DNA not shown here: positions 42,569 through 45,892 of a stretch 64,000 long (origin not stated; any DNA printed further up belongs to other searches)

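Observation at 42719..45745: Single 1008-aa polypeptide containing two complete PilB/GspE-type secretion ATPases in tandem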

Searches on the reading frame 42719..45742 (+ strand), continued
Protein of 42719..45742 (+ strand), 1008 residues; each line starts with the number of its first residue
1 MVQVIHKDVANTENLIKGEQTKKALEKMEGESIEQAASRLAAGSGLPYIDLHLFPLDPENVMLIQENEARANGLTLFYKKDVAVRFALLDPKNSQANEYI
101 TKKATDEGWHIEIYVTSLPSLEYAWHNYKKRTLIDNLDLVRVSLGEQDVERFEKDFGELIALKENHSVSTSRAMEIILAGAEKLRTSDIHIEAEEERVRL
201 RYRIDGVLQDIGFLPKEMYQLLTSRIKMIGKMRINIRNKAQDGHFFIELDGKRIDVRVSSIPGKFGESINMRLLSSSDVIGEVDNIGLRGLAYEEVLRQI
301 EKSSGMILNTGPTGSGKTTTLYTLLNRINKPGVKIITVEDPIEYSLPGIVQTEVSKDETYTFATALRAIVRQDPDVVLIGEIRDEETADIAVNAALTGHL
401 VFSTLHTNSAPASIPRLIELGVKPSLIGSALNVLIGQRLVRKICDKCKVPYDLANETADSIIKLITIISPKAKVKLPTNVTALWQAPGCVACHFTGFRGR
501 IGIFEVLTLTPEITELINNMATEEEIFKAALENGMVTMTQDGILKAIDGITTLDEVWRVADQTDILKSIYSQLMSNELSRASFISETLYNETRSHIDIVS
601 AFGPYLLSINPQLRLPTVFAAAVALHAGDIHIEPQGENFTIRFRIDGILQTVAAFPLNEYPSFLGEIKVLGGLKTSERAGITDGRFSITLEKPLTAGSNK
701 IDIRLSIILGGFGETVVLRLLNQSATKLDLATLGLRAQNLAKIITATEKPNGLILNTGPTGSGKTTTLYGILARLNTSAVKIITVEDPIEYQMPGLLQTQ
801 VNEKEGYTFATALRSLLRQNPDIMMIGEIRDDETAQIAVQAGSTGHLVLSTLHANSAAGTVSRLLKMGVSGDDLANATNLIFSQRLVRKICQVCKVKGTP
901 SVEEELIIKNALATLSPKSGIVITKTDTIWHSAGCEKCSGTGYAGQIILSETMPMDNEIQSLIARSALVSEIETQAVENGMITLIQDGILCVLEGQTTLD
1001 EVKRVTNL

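Call 46: list_cluster_members(proteins=[P0121, P0122, P0123, P0124, P0125, P0126, P0127, P0129, P0130, P0132])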
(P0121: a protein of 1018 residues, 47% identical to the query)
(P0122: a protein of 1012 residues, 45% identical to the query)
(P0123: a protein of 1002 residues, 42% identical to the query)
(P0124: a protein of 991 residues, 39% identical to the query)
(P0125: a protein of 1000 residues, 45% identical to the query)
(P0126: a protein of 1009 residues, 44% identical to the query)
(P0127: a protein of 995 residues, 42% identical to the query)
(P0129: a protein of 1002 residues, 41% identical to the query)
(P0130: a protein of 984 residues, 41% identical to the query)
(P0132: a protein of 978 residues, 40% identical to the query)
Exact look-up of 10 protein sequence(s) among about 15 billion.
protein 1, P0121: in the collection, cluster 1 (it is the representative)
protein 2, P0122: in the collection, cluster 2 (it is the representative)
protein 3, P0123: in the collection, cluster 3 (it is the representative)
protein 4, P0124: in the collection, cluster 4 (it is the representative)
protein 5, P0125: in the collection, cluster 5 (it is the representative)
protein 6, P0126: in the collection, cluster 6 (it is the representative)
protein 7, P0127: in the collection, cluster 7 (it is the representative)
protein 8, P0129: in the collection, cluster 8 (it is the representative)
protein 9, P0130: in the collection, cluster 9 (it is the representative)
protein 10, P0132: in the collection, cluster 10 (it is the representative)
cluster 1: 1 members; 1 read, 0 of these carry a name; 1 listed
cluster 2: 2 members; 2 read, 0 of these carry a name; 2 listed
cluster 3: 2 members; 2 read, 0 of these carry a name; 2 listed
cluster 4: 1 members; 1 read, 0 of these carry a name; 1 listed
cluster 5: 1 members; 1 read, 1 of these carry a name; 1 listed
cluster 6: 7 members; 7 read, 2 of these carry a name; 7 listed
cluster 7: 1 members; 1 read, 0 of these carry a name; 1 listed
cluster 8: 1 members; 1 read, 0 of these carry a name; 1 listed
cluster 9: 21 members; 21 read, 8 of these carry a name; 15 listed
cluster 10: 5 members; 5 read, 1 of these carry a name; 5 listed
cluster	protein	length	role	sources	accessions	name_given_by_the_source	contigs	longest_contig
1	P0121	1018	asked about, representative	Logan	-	-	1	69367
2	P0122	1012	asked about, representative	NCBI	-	-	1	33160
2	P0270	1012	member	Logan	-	-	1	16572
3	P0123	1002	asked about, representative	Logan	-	-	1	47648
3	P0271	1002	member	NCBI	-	-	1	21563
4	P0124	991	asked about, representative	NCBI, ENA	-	-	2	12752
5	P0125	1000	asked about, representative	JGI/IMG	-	type II secretory ATPase GspE/PulE/Tfp pilus assembly ATPase PilB-like protein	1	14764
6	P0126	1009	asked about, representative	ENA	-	-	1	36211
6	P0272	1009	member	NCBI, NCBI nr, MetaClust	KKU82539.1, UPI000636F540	MAG: General secretory pathway protein E [Parcubacteria group bacterium GW2011_GWA2_47_8] | status=active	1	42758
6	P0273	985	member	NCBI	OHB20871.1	MAG: hypothetical protein A2666_04455, partial [Parcubacteria group bacterium ...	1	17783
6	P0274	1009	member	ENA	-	-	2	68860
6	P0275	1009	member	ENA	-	-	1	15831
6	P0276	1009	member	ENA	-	-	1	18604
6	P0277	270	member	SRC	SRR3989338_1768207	-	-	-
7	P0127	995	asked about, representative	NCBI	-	-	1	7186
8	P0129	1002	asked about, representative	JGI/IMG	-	-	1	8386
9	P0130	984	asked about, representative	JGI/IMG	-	type II secretory ATPase GspE/PulE/Tfp pilus assembly ATPase PilB-like protein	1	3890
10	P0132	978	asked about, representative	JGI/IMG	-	-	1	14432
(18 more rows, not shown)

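Call 51: find_encoding_contigs(protein=P0148, flank=10000, max_places=2)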
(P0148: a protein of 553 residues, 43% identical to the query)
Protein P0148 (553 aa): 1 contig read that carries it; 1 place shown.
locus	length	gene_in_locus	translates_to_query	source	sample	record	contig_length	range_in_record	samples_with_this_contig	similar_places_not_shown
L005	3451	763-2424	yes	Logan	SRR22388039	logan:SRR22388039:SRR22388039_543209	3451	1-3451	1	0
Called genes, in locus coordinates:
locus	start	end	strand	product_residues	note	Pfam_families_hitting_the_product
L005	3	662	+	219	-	?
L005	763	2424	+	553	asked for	PF00437:T2SSE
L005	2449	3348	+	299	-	PF07963:N_methyl, PF13385:Laminin_G_3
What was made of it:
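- On Type IV pilus or T2SS machinery component: A single-module slot-type relative has a pilin-like gene downstream (L005, call 51).
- L005 has a pilin-like gene immediately downstream of a slot-type PilB (call 51).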

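Call 52: find_encoding_contigs(protein=P0135, flank=10000, max_places=2)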
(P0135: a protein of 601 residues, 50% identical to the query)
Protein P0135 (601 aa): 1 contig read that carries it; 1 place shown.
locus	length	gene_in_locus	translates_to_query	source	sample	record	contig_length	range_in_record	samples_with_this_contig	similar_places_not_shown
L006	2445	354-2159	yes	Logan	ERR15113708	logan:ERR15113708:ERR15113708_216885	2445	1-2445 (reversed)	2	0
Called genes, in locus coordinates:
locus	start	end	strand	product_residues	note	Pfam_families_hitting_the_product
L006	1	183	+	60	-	?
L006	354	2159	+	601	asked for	PF00437:T2SSE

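Call 56: fold_search(model_id=the predicted structure, library=pdb)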
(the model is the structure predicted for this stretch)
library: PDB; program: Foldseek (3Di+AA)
matches with E <= 10: 1810; with E <= 0.001: 342
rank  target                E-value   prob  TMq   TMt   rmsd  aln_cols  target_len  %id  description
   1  5tsh_E                8.7e-44  1.00  0.36  0.88   3.2       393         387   43  PilB from Geobacter metallireducens bound to AMP-PNP (released 2017-05-17)
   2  5oiu_B                1.9e-43  1.00  0.36  0.92   2.8       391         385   40  Crystal structure of PilF type IV pilus assembly ATPase from Thermus thermophilus (released 2018-08-08)
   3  5it5_A                4.0e-43  1.00  0.36  0.93   2.4       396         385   39  Thermus thermophilus PilB core ATPase region (released 2016-10-19)
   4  4pht_C                9.1e-43  1.00  0.26  0.58  21.0       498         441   34  ATPase GspE in complex with the cytoplasmic domain of GspL from the Vibrio vulnificus type II Secretion system (released 2014-11-26)
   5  4pht_A                1.3e-42  1.00  0.26  0.58  21.1       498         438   34  ATPase GspE in complex with the cytoplasmic domain of GspL from the Vibrio vulnificus type II Secretion system (released 2014-11-26)
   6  4pht_B                1.4e-42  1.00  0.26  0.58  21.2       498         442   34  ATPase GspE in complex with the cytoplasmic domain of GspL from the Vibrio vulnificus type II Secretion system (released 2014-11-26)
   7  5tsh_C                1.7e-42  1.00  0.36  0.92   2.9       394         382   43  PilB from Geobacter metallireducens bound to AMP-PNP (released 2017-05-17)
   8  5tsh_F                1.7e-42  1.00  0.35  0.88   3.4       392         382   43  PilB from Geobacter metallireducens bound to AMP-PNP (released 2017-05-17)
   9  5zfr_B                3.4e-42  1.00  0.34  0.83   3.9       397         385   42  Crystal structure of PilB, an extension ATPase motor of Type IV pilus, from Geobacter sulfurreducens (released 2018-09-19)
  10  5tsh_D                6.1e-42  1.00  0.32  0.79   5.2       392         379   43  PilB from Geobacter metallireducens bound to AMP-PNP (released 2017-05-17)
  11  5zfr_C                6.5e-42  1.00  0.33  0.79   5.1       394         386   41  Crystal structure of PilB, an extension ATPase motor of Type IV pilus, from Geobacter sulfurreducens (released 2018-09-19)
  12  5tsg_B                7.2e-42  1.00  0.36  0.91   2.9       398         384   43  PilB from Geobacter metallireducens bound to ADP (released 2017-05-17)
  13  5oiu_C                1.3e-41  1.00  0.33  0.80   4.9       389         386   40  Crystal structure of PilF type IV pilus assembly ATPase from Thermus thermophilus (released 2018-08-08)
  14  5zfr_A                4.6e-41  1.00  0.35  0.90   3.1       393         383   42  Crystal structure of PilB, an extension ATPase motor of Type IV pilus, from Geobacter sulfurreducens (released 2018-09-19)
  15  1p9w                  5.4e-41  1.00  0.33  0.81   4.8       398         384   41  Crystal Structure of Vibrio cholerae putative NTPase EpsE (released 2003-10-14)
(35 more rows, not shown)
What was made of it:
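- The fold is PilB-like, with TM 0.88-0.93 to GmPilB and TtPilF chains (call 56).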
